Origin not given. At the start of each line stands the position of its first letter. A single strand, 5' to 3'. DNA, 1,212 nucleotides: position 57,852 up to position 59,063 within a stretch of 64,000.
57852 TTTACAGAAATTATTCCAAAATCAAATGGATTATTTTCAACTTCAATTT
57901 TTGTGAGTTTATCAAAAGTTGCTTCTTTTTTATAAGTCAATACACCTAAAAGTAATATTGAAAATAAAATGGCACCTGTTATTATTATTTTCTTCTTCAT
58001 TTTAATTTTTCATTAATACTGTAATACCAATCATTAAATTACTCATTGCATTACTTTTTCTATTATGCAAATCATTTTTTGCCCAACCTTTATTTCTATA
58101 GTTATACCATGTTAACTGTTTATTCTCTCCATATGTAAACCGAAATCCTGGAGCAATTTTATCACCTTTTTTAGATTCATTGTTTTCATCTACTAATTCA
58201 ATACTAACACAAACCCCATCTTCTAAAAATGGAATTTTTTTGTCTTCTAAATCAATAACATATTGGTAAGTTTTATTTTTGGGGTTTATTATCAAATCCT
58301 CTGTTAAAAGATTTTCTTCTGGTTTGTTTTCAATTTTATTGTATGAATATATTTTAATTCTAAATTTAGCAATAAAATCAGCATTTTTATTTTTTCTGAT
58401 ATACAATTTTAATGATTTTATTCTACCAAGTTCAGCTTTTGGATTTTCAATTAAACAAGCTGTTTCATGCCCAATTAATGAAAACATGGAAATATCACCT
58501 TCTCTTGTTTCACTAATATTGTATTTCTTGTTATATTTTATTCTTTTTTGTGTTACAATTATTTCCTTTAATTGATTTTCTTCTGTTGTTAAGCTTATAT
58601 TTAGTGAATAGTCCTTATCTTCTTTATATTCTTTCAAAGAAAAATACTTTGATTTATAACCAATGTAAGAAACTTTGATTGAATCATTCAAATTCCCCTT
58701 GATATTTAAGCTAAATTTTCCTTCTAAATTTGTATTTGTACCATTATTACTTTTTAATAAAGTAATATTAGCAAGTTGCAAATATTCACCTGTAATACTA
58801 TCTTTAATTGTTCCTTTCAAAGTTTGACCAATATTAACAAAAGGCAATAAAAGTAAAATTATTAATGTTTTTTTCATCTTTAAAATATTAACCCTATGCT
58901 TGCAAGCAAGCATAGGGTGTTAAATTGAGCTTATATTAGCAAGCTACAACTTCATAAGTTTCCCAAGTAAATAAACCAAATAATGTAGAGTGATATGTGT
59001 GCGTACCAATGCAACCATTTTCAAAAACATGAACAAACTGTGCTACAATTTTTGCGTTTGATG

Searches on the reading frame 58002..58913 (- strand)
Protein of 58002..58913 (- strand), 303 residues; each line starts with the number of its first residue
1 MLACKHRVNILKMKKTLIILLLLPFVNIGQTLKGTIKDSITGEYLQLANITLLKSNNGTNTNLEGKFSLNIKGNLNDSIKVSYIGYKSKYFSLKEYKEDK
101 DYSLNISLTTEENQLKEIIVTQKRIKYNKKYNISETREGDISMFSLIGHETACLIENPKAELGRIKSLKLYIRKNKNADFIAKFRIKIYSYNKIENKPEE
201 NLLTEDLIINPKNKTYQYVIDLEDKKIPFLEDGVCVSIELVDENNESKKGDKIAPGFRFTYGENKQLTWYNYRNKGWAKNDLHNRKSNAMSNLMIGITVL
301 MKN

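Call 57: search_protein_families(library=pfam, proteins=[window:58002-58913:-], max_evalue=0.001)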
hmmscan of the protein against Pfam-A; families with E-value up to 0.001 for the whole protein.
window:58002-58913:- (303 aa): 2 families
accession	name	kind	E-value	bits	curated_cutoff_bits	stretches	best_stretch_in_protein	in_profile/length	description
PF13715.12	CarbopepD_reg_2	-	3e-16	59.6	32.2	1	32-120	1-88/88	CarboxypepD_reg-like domain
PF13620.12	CarboxypepD_reg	-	2.8e-08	34.4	32.3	1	31-109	1-82/82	Carboxypeptidase regulatory-like domain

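Call 58: search_protein_families(library=padloc, proteins=[window:58002-58913:-], max_evalue=0.001)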
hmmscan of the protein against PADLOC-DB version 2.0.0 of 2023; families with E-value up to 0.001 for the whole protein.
window:58002-58913:- (303 aa): 0 families
